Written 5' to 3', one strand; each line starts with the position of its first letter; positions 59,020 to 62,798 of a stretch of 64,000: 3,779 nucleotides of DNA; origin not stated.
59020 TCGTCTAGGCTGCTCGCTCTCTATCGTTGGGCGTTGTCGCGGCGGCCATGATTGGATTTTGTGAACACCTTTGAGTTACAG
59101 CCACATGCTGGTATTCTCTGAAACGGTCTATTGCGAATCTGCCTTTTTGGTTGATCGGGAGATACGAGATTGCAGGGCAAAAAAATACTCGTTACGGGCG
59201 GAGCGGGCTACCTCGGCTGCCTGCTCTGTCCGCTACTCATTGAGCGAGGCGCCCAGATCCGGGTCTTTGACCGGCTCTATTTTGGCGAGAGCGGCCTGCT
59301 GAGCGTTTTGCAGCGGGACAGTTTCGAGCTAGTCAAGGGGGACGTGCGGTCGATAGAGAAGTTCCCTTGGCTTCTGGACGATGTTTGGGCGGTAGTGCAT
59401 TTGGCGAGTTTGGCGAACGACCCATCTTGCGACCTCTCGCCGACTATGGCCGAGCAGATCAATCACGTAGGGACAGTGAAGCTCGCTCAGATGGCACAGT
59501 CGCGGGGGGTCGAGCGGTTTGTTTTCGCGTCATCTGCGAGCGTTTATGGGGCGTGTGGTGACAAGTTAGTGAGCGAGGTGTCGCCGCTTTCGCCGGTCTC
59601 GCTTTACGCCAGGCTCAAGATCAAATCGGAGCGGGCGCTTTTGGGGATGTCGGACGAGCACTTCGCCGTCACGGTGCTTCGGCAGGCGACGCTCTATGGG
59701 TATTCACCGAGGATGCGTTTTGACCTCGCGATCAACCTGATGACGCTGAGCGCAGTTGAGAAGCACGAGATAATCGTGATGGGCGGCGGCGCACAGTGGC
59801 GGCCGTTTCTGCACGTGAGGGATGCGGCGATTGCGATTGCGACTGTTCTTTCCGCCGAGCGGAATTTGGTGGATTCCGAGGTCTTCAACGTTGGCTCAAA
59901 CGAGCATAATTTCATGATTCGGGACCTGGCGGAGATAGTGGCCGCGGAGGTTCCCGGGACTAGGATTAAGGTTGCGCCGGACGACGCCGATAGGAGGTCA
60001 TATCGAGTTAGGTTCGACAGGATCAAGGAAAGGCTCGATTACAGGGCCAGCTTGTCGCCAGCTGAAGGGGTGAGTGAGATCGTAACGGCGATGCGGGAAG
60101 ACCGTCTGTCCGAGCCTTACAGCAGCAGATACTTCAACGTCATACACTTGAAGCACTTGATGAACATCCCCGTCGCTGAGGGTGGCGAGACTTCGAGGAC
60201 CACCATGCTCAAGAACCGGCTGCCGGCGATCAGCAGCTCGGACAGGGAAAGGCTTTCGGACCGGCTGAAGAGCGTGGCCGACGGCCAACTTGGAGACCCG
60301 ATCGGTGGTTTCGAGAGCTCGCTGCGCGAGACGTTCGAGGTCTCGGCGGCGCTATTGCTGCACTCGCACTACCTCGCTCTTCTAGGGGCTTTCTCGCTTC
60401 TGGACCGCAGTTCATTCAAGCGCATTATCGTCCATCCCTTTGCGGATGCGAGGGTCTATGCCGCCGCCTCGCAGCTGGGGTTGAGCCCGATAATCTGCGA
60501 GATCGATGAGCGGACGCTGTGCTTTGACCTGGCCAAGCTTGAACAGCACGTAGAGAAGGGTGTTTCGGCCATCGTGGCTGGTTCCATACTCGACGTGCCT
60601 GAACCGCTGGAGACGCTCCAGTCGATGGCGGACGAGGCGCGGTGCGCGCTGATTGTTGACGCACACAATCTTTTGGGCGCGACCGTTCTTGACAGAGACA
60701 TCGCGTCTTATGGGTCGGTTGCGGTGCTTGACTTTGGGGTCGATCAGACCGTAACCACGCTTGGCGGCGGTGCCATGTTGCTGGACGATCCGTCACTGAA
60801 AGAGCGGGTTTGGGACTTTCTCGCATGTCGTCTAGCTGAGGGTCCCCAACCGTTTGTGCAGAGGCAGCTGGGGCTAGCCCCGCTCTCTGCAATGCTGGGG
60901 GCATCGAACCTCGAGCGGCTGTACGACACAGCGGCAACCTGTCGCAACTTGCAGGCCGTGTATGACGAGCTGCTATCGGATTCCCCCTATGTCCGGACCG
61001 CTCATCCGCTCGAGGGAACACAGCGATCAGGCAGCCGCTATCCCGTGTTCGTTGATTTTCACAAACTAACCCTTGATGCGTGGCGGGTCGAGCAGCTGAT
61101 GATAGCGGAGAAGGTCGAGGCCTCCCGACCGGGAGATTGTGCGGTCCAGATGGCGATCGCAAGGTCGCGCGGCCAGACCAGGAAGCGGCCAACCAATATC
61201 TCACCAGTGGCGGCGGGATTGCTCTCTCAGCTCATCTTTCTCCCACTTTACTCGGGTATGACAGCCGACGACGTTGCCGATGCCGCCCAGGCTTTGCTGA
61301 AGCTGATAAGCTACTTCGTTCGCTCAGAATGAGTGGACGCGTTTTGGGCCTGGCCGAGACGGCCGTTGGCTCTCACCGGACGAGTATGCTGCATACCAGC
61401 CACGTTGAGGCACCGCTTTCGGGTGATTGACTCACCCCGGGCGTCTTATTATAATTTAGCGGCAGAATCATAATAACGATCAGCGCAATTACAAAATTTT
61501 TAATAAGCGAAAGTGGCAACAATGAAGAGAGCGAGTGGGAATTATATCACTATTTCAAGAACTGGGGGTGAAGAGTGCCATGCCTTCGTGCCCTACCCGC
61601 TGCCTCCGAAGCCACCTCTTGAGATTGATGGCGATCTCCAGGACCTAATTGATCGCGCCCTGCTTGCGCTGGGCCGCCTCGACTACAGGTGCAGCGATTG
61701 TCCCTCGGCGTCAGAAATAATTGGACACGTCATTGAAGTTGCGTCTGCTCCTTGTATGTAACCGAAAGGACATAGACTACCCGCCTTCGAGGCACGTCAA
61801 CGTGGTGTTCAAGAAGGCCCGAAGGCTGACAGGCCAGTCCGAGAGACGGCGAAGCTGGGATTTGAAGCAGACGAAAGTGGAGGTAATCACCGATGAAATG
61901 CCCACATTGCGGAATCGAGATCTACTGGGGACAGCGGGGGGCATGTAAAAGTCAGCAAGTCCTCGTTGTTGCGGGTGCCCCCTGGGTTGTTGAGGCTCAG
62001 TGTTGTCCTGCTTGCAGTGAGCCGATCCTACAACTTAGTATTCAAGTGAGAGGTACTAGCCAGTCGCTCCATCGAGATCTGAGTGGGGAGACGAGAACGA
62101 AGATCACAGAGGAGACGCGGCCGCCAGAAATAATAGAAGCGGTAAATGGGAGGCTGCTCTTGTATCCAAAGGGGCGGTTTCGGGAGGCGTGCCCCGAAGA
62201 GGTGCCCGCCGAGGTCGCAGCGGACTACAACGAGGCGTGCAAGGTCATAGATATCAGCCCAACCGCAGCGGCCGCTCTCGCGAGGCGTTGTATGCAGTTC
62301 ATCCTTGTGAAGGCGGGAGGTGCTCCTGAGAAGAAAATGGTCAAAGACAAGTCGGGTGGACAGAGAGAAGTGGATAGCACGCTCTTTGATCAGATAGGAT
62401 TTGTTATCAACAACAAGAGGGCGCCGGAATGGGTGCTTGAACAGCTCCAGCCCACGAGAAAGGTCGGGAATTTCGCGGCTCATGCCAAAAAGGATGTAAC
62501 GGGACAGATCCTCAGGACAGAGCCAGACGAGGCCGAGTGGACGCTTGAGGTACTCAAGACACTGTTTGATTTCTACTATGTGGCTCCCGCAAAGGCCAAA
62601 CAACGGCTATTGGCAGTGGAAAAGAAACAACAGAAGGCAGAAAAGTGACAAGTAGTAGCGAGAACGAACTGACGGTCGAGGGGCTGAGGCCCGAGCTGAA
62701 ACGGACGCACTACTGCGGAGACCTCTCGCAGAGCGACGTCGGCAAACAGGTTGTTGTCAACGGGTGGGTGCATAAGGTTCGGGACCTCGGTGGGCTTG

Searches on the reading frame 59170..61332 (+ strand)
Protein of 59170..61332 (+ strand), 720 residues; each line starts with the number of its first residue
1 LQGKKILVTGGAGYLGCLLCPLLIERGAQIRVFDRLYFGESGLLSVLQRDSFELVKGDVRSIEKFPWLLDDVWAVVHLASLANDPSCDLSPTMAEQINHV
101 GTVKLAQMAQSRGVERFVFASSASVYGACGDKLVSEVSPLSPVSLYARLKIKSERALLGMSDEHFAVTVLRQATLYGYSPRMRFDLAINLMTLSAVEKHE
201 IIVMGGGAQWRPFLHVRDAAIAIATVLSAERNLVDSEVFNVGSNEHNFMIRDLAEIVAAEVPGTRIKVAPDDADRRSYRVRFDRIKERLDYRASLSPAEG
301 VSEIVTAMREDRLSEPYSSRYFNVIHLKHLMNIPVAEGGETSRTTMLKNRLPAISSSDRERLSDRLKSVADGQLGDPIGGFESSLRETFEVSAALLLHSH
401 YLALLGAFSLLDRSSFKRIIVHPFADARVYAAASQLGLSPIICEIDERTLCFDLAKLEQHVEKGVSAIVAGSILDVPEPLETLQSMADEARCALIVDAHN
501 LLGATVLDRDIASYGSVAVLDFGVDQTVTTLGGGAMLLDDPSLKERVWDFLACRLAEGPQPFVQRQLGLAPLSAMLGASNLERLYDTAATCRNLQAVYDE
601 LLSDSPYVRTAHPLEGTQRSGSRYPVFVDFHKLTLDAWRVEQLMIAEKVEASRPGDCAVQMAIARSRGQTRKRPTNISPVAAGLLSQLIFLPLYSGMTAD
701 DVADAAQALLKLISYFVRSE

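Call 54: search_protein_families(library=pfam, proteins=[window:59170-61332:+], max_evalue=0.001)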
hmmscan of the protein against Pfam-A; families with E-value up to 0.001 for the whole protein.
window:59170-61332:+ (720 aa): 8 families
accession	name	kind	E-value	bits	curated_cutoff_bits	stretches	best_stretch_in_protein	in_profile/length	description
PF01370.27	Epimerase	-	4.9e-42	144.4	20.9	1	6-242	1-240/240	NAD dependent epimerase/dehydratase family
PF01041.23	DegT_DnrJ_EryC1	-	6.1e-30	105.1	19.8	1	360-709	9-359/360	DegT/DnrJ/EryC1/StrS aminotransferase family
PF16363.11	GDP_Man_Dehyd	-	4.2e-25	89.3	27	1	7-303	1-331/332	GDP-mannose 4,6 dehydratase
PF01073.25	3Beta_HSD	-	4.4e-17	62.5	22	1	7-192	1-198/280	3-beta hydroxysteroid dehydrogenase/isomerase family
PF04321.23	RmlD_sub_bind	-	1.8e-14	54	27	1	5-270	2-240/287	RmlD substrate binding domain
PF02719.21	Polysacc_synt_2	-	4.4e-08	33.1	20.2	1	6-122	1-128/293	Polysaccharide biosynthesis protein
PF13460.12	NAD_binding_10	-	3.5e-06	27.4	27.2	1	10-131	1-107/184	NAD(P)H-binding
PF05368.20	NmrA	-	0.00015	21.9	27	1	4-122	3-107/298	NmrA-like family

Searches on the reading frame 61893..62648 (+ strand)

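Call 54: search_protein_families(library=pfam, proteins=[window:61893-62648:+], max_evalue=0.001)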
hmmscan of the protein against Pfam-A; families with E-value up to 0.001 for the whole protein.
window:61893-62648:+ (251 aa): 1 family
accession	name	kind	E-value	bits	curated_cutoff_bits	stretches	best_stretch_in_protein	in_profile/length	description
PF13643.11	DUF4145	-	1.3e-07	32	23.1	1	113-221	1-87/88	Domain of unknown function (DUF4145)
